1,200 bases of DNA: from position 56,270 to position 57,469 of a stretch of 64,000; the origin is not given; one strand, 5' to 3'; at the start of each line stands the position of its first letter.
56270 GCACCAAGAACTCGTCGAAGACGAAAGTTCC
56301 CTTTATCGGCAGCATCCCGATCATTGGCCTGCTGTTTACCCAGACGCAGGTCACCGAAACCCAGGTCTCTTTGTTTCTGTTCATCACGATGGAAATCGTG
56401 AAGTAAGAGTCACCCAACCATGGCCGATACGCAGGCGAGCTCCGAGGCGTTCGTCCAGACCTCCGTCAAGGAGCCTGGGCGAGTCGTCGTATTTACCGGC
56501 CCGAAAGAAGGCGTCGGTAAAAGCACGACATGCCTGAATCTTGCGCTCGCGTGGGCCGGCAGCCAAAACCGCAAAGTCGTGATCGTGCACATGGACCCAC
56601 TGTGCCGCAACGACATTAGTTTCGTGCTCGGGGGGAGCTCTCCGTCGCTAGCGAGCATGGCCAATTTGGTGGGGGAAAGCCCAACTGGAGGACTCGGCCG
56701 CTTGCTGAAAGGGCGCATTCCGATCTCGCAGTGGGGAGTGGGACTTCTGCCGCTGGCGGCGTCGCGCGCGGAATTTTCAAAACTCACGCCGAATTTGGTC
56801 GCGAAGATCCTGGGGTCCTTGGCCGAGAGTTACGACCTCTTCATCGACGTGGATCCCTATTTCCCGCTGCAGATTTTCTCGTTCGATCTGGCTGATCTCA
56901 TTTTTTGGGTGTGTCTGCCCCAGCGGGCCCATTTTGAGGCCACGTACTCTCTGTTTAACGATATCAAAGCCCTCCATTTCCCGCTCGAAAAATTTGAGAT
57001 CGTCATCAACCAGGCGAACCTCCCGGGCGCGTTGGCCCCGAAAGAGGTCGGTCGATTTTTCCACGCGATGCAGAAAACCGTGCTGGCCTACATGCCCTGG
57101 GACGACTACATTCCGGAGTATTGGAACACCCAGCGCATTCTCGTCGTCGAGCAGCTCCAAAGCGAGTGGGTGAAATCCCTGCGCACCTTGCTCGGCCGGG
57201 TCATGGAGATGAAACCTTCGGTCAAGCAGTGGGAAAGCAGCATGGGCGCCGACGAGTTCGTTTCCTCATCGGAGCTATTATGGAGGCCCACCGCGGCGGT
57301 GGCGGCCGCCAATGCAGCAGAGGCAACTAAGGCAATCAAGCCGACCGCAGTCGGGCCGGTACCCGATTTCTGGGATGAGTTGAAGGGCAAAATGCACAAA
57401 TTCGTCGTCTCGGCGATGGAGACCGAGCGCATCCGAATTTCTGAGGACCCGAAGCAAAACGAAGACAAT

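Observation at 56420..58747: Single-polypeptide fusion of the TadZ/CpaE localisation ATPase and the TadA/CpaF motor ATPase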

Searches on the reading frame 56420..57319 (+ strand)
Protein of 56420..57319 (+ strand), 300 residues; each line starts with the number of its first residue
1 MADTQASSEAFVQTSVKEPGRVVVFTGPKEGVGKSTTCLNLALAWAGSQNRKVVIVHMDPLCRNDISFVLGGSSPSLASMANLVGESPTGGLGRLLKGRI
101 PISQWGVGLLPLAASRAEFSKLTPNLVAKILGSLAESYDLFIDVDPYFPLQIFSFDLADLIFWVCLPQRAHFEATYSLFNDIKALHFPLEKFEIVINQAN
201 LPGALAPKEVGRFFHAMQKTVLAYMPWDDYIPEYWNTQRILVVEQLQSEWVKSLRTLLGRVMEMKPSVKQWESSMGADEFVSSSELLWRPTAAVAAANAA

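Call 10: search_solved_structures(query=window:56420-57289:+, max_evalue=10, show_alignments=3)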
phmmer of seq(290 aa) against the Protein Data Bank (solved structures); distinct sequences matched with E-value up to 10: 60.
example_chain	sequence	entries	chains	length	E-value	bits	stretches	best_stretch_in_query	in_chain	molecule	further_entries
1g3q_A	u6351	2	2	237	0.00016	24.5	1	20-151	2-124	CELL DIVISION INHIBITOR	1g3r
5j1j_A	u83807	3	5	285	0.00029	23.6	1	16-203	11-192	Site-determining protein | Transcriptional antiactivator FleN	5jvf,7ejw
8pb9_A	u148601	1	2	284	0.0011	21.7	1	17-203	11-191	Antiactivator FleN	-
8p53_A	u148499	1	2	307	0.0014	21.4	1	17-203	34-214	Antiactivator FleN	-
6z0p_A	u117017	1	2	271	0.0043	19.8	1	18-78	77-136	BceF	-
1ion_A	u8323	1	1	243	0.0059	19.4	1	21-151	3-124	PROBABLE CELL DIVISION INHIBITOR MIND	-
8ray_B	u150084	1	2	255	0.012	18.4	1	20-60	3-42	ParA family protein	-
3fkq_A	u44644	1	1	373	0.014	18.1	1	17-157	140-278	NtrC-like two-domain protein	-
3iqw_A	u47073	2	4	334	0.023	17.4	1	13-108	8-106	Tail-anchored protein targeting factor Get3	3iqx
8odu_A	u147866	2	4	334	0.03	17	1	23-108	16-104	ATPase GET3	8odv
1wcv_1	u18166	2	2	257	0.038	16.7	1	22-61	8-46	SEGREGATION PROTEIN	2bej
6iub_A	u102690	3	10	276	0.062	16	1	22-67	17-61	SpoOJ regulator (Soj)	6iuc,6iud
7qqa_A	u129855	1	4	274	0.14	14.8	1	28-74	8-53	Nitrogenase iron protein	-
6u1q_A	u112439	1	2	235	0.16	14.7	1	10-82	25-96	VpsO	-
2woo_A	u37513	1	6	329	0.16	14.7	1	23-62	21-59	ATPASE GET3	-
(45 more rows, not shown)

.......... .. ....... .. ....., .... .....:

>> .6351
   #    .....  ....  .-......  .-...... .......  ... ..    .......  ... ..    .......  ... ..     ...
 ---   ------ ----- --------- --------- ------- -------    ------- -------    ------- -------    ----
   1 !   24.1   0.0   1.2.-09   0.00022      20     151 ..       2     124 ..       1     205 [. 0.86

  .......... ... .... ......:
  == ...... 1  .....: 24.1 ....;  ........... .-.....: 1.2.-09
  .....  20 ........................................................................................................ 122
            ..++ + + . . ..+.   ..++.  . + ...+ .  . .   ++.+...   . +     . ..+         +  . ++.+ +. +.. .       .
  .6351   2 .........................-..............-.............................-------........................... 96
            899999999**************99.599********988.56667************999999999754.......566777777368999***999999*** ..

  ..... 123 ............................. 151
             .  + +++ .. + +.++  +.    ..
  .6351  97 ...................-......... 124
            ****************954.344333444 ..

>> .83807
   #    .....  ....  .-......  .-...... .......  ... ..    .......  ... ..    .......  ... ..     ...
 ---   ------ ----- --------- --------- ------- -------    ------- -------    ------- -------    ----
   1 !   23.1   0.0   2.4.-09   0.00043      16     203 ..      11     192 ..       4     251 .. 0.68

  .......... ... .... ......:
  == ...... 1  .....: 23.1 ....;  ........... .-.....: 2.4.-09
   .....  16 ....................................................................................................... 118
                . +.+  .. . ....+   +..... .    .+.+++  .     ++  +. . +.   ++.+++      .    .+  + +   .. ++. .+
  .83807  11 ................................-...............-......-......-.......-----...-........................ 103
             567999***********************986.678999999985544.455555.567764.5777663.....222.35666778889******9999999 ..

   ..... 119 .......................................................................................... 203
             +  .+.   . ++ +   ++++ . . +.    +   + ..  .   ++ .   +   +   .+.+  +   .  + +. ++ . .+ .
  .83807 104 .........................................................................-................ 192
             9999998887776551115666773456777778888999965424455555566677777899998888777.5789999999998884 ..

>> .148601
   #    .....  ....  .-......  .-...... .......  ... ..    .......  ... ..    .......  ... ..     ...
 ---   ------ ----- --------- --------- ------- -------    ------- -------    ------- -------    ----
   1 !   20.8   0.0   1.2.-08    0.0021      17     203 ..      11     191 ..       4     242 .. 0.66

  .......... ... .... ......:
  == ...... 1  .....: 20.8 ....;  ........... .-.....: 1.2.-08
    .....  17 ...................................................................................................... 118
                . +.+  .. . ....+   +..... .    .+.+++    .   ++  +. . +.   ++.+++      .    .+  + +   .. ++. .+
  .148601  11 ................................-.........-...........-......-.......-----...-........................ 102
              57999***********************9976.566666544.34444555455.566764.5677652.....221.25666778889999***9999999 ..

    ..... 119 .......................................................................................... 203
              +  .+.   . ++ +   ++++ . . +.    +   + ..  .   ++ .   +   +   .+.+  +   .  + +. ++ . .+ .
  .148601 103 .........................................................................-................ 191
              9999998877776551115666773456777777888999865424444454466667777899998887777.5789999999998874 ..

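Call 27: search_protein_representatives(protein=window:56420-57319:+)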
Query: 300 residues. Proteins with E-value up to 0.001 (for the whole library): 490; up to 1e-10: 45; up to 1e-30: 15. The best 150 are listed.
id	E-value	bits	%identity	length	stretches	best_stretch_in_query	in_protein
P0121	1.9e-157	539.6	49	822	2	18-289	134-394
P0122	1.0e-134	465.0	71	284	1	7-285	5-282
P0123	9.4e-113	392.9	41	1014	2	17-293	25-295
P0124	1.4e-71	257.8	47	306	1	18-274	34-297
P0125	1.9e-55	204.8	43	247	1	19-262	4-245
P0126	1.2e-54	202.2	41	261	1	23-272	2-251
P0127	5.0e-54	200.1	75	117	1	152-268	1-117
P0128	1.7e-52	195.1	41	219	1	19-226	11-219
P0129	4.3e-52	193.8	48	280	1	22-249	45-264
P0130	6.0e-52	193.3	44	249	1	20-265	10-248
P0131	2.2e-44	168.4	36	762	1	16-269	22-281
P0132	2.2e-38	148.8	45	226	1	20-264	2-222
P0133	1.6e-37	146.0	50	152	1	17-161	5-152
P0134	2.2e-32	129.1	46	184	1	20-162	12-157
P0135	3.2e-31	125.3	62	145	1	9-106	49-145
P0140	8.1e-26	107.5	30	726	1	21-261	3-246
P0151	1.5e-19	86.9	26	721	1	21-262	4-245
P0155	1.7e-15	73.7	26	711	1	20-261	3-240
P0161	5.7e-11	58.8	28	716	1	19-211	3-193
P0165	9.0e-11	58.2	29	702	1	19-265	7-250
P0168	2.6e-10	56.6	30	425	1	16-210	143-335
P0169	3.9e-10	56.1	25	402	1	17-283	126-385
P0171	5.3e-10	55.6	28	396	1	11-233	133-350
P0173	9.0e-10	54.9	30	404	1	11-214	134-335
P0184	6.2e-09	52.1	28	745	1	18-231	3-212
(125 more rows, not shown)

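Call 28: search_protein_families(library=pfam, proteins=[P0140, P0151, P0155, P0165, P0184, P0168, P0169, P0171, P0173, P0123], max_evalue=0.0001)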
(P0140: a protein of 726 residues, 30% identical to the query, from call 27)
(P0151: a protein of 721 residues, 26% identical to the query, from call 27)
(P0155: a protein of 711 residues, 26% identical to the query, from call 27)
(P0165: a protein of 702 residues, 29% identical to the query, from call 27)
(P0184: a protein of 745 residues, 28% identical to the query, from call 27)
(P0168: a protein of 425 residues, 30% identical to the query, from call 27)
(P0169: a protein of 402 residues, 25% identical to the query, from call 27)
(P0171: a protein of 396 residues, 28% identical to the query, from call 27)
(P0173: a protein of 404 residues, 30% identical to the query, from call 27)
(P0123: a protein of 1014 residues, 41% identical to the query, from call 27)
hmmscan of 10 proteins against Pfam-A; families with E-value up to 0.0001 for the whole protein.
P0140 (726 aa): 6 families
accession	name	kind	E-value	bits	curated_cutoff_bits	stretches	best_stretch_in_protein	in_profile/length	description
PF00437.27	T2SSE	-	2.4e-63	214.5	24.9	1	368-648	4-282/370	Type II/IV secretion system protein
PF01656.29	CbiA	-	3e-12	47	25.4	1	5-225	1-124/125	CobQ/CobB/MinD/ParA nucleotide binding domain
PF13614.12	AAA_31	-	1.6e-05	25.4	27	0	3-46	2-44/177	AAA domain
PF13401.12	AAA_22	-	4.5e-05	24.2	27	0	495-529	5-40/130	AAA domain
PF05729.18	NACHT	-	5.2e-05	23.6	26.7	0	5-69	3-71/167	NACHT domain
PF20720.3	nSTAND3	-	9.9e-05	22.5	27.2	0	494-534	16-57/155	Novel STAND NTPase 3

P0151 (721 aa): 9 families
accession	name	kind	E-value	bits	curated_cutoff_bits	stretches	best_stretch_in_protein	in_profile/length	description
PF00437.27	T2SSE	-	5.2e-64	216.6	24.9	1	364-650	3-287/370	Type II/IV secretion system protein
PF01656.29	CbiA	-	1.9e-08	34.8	25.4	1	6-150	1-54/125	CobQ/CobB/MinD/ParA nucleotide binding domain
PF20720.3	nSTAND3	-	1.7e-07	31.5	27.2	0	489-530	14-56/155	Novel STAND NTPase 3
PF13401.12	AAA_22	-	2e-06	28.6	27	0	491-528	4-42/130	AAA domain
PF13521.12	AAA_28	-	4.6e-06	27.4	27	0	495-536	2-39/164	AAA domain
PF13614.12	AAA_31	-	5.3e-06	26.9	27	1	4-166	2-166/177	AAA domain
PF10609.15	ParA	-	8.3e-06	25.8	27.1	0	3-44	3-43/246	NUBPL iron-transfer P-loop NTPase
PF00005.33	ABC_tran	-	1.3e-05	26.2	25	0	488-528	7-47/137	ABC transporter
PF13238.12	AAA_18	-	8.7e-05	23.4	29.4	0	496-578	2-82/128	AAA domain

P0155 (711 aa): 5 families
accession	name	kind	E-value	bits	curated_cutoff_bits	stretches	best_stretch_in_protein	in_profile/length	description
PF00437.27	T2SSE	-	1.5e-61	208.5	24.9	1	356-642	3-287/370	Type II/IV secretion system protein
PF13614.12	AAA_31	-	5.2e-09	36.7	27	1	4-167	2-167/177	AAA domain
PF01656.29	CbiA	-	3.4e-08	33.9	25.4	1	6-219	1-124/125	CobQ/CobB/MinD/ParA nucleotide binding domain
PF10609.15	ParA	-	2.1e-06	27.8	27.1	1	4-240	4-245/246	NUBPL iron-transfer P-loop NTPase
PF00005.33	ABC_tran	-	9.3e-06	26.7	25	1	483-536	10-67/137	ABC transporter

P0165 (702 aa): 10 families
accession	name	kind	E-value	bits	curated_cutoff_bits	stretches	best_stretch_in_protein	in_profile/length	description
PF00437.27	T2SSE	-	1.6e-61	208.5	24.9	1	347-624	3-275/370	Type II/IV secretion system protein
PF01656.29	CbiA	-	9.2e-12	45.5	25.4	1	12-223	2-122/125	CobQ/CobB/MinD/ParA nucleotide binding domain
PF10609.15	ParA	-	2.5e-07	30.8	27.1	0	11-51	6-45/246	NUBPL iron-transfer P-loop NTPase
PF00005.33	ABC_tran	-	4.3e-06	27.8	25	0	474-511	10-47/137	ABC transporter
PF20720.3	nSTAND3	-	4.7e-06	26.8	27.2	0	473-515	15-58/155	Novel STAND NTPase 3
PF13614.12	AAA_31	-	1.6e-05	25.4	27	0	11-158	4-153/177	AAA domain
PF13191.12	AAA_16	-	2.6e-05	25.2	32.6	0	11-144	26-154/167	AAA ATPase domain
PF05729.18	NACHT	-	3.6e-05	24.1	26.7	0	13-39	4-30/167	NACHT domain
PF06414.18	Zeta_toxin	-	5.9e-05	23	22.3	0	478-526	19-66/199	Zeta toxin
PF13401.12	AAA_22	-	6.4e-05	23.7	27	0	475-510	5-33/130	AAA domain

P0184 (745 aa): 5 families
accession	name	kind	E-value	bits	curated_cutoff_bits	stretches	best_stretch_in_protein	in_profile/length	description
PF00437.27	T2SSE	-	9.3e-68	229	24.9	1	369-648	3-279/370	Type II/IV secretion system protein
PF01656.29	CbiA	-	1.7e-10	41.4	25.4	1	12-216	5-119/125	CobQ/CobB/MinD/ParA nucleotide binding domain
PF10609.15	ParA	-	5.3e-07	29.7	27.1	1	6-243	4-245/246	NUBPL iron-transfer P-loop NTPase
PF13614.12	AAA_31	-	4.4e-06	27.2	27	1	6-47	2-42/177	AAA domain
PF13191.12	AAA_16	-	7.3e-06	27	32.6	0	483-536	9-63/167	AAA ATPase domain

P0168 (425 aa): 5 families
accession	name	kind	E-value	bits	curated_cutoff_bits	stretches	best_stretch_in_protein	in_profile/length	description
PF13614.12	AAA_31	-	5.2e-13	49.7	27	1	148-304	2-161/177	AAA domain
PF01656.29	CbiA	-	1e-08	35.6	25.4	1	151-344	2-102/125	CobQ/CobB/MinD/ParA nucleotide binding domain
PF06564.18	CBP_BcsQ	-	2e-08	34.5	21.3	1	149-382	3-231/234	Cellulose biosynthesis protein BcsQ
PF00072.30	Response_reg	-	2.4e-08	34.5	30.2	1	20-124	5-110/111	Response regulator receiver domain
PF10609.15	ParA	-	4.3e-07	30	27.1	1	148-201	4-56/246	NUBPL iron-transfer P-loop NTPase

P0169 (402 aa): 5 families
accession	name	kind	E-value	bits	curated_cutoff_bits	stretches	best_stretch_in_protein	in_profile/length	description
PF13614.12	AAA_31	-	3.6e-18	66.6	27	1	130-296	2-172/177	AAA domain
PF01656.29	CbiA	-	2.2e-14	53.9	25.4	1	132-341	1-122/125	CobQ/CobB/MinD/ParA nucleotide binding domain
PF10609.15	ParA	-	1.1e-10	41.8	27.1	1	131-305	5-175/246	NUBPL iron-transfer P-loop NTPase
PF09140.17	MipZ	-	2.1e-06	27.7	20.7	1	132-268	3-126/262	ATPase MipZ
PF02374.21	ArsA_ATPase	-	9.4e-06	25.5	24.3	0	133-167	4-38/305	Anion-transporting ATPase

P0171 (396 aa): 5 families
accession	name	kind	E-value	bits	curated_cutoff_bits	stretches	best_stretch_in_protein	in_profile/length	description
PF01656.29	CbiA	-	1.3e-14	54.7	25.4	1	145-357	2-124/125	CobQ/CobB/MinD/ParA nucleotide binding domain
PF10609.15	ParA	-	3.9e-10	40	27.1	1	143-195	5-56/246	NUBPL iron-transfer P-loop NTPase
PF13614.12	AAA_31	-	1.7e-09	38.3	27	1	143-230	3-87/177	AAA domain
PF00072.30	Response_reg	-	1.9e-09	38.1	30.2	1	15-116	10-110/111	Response regulator receiver domain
PF09140.17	MipZ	-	6.7e-06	26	20.7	1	149-268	8-113/262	ATPase MipZ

P0173 (404 aa): 8 families
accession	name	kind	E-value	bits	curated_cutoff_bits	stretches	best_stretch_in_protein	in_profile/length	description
PF00072.30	Response_reg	-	1.3e-30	106.3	30.2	1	7-119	1-111/111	Response regulator receiver domain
PF13614.12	AAA_31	-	9.2e-19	68.5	27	1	144-306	2-167/177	AAA domain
PF10609.15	ParA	-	4.7e-18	65.9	27.1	1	144-380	4-245/246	NUBPL iron-transfer P-loop NTPase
PF01656.29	CbiA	-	9.3e-17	61.6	25.4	1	146-350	1-116/125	CobQ/CobB/MinD/ParA nucleotide binding domain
PF00142.24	Fer4_NifH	-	1.9e-08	34.5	25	1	148-263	4-117/271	4Fe-4S iron sulfur cluster binding proteins, NifH/frxC family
PF02374.21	ArsA_ATPase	-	2.8e-06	27.2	24.3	1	147-297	4-166/305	Anion-transporting ATPase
PF09140.17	MipZ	-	5.7e-06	26.3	20.7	1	145-281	2-124/262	ATPase MipZ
PF00534.26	Glycos_transf_1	-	7.9e-05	22.7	26.4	0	93-133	127-167/172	Glycosyl transferases group 1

P0123 (1014 aa): 6 families
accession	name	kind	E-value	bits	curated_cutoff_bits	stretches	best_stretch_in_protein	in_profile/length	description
PF00069.31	Pkinase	-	2.5e-38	132.4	31.7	1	759-970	2-212/263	Protein kinase domain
PF07714.23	PK_Tyr_Ser-Thr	-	1.2e-24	87.5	23.1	1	760-1000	3-248/258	Protein tyrosine and serine/threonine kinase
PF01656.29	CbiA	-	1.6e-09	38.2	25.4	1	32-242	2-123/125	CobQ/CobB/MinD/ParA nucleotide binding domain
PF13614.12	AAA_31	-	2.2e-07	31.5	27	0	30-75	3-47/177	AAA domain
PF13481.12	AAA_25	-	7.7e-05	22.8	27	0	33-116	38-117/195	AAA domain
PF03109.22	ABC1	-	8.9e-05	22.2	22.9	0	830-908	142-219/244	ABC1 atypical kinase-like domain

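Call 29: list_cluster_members(proteins=[P0140, P0151, P0155, P0161, P0165, P0184, P0168, P0169, P0171, P0131])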
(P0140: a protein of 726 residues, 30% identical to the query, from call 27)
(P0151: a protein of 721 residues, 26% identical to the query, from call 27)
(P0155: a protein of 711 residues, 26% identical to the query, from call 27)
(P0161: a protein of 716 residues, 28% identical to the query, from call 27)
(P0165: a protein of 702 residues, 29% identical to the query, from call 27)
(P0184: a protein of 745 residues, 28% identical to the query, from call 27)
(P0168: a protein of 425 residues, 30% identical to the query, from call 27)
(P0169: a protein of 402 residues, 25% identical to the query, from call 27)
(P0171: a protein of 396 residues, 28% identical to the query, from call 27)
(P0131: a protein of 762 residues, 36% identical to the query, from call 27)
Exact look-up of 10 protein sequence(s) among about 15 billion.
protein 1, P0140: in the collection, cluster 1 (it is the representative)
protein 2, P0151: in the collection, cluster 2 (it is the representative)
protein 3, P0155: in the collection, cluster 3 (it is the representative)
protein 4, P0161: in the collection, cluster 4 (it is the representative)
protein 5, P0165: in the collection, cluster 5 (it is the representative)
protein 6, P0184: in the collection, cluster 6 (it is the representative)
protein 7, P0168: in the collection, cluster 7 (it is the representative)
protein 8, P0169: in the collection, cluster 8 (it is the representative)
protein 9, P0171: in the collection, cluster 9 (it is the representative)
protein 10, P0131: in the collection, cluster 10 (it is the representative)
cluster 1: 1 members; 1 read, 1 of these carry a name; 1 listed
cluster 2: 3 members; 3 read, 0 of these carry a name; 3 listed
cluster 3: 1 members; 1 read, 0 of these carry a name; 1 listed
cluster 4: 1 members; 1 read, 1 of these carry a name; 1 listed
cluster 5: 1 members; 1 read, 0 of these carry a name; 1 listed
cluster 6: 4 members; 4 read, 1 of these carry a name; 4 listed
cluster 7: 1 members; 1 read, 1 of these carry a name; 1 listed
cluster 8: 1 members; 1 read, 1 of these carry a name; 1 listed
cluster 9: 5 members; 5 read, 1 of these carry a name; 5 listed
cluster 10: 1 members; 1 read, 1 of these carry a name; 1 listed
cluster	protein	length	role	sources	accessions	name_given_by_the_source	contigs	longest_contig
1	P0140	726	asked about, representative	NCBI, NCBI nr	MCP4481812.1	MAG: Flp pilus assembly complex ATPase component [bacterium] | Flp pilus assembly complex ATPase component [bacterium]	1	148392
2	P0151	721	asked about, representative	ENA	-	-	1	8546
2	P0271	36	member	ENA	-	-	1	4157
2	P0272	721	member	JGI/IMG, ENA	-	-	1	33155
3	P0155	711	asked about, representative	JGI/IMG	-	-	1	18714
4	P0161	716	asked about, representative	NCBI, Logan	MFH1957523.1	MAG: ATPase, T2SS/T4P/T4SS family [bacterium]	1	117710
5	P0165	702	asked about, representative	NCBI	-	-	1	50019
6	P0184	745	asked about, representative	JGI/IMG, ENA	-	-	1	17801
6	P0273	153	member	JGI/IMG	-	hypothetical protein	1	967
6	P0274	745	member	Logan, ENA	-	-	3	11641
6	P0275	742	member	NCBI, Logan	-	-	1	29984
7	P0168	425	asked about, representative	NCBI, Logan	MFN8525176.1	MAG: AAA family ATPase [Chloroflexota bacterium]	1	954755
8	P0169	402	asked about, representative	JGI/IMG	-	pilus assembly protein CpaE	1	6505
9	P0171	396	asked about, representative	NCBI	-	-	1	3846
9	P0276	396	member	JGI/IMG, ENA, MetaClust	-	\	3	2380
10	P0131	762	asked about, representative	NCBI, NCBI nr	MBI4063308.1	MAG: Flp pilus assembly complex ATPase component TadA [Elusimicrobia bacterium] | Flp pilus assembly complex ATPase component TadA [Elusimicrobiota bacterium]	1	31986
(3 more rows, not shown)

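Call 36: search_solved_structures(query=A2, max_evalue=0.01, show_alignments=2)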
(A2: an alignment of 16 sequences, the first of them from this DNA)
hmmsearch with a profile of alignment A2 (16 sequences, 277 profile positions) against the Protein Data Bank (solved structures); distinct sequences matched with E-value up to 0.01: 51.
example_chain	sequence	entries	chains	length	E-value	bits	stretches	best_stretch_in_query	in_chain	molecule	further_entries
5j1j_A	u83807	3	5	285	1.4e-14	57.5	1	4-238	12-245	Site-determining protein | Transcriptional antiactivator FleN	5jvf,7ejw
8pb9_A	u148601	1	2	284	8.1e-14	55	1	4-238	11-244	Antiactivator FleN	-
8p53_A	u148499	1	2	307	1.1e-13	54.6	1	4-238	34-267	Antiactivator FleN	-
1hyq_A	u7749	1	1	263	5.7e-13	52.2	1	8-259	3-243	CELL DIVISION INHIBITOR (MIND-1)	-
3ea0_A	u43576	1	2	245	3.3e-11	46.4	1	6-240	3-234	ATPase, ParA family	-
4v03_A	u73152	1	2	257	1.6e-09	40.9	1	8-233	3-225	SITE-DETERMINING PROTEIN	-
4rz2_A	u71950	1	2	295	7e-09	38.8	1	5-249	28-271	Site-determining protein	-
1g3q_A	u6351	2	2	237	1.5e-08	37.7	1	7-249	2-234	CELL DIVISION INHIBITOR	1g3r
6z0p_A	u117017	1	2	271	2.2e-08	37.2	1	3-74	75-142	BceF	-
4v02_A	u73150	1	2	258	3.1e-08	36.7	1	8-233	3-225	SITE-DETERMINING PROTEIN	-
4rz3_A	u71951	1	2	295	4.6e-08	36.1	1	5-249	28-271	Site-determining protein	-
1ion_A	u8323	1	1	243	8e-08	35.3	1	7-247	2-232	PROBABLE CELL DIVISION INHIBITOR MIND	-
8ray_B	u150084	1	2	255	1.3e-07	34.6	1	7-47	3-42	ParA family protein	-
3q9l_A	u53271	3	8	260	2.2e-07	33.9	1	7-246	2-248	Septum site-determining protein minD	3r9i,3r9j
8zkc_A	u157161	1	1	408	2.2e-07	33.9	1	8-48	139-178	Iron-sulfur cluster carrier protein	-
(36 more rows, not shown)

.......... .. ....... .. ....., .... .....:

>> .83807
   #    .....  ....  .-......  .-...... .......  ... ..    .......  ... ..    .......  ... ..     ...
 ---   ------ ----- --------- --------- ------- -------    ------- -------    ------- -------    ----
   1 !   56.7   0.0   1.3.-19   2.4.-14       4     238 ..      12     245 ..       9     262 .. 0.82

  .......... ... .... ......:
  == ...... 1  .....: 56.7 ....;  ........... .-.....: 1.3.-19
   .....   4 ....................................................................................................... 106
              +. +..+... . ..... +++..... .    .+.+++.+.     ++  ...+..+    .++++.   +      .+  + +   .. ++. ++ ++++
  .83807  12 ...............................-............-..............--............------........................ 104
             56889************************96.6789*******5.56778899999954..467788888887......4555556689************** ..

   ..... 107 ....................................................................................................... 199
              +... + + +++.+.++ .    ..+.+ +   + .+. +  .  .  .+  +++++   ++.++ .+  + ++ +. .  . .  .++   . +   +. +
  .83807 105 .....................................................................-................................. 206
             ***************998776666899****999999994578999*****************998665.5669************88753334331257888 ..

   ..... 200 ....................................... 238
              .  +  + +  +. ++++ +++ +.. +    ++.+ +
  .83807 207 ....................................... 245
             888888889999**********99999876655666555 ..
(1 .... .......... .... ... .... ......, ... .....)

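Call 38: find_encoding_contigs(protein=P0122, flank=6000, max_places=3)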
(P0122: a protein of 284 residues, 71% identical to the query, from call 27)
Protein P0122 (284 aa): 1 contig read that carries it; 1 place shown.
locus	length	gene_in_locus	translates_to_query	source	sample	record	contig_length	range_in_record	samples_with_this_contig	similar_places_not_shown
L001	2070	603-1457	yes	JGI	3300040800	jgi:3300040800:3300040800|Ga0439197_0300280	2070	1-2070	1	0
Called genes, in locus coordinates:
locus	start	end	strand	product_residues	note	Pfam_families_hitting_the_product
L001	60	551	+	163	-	PF00263:Secretin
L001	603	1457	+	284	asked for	PF01656:CbiA (weak)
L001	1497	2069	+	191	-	?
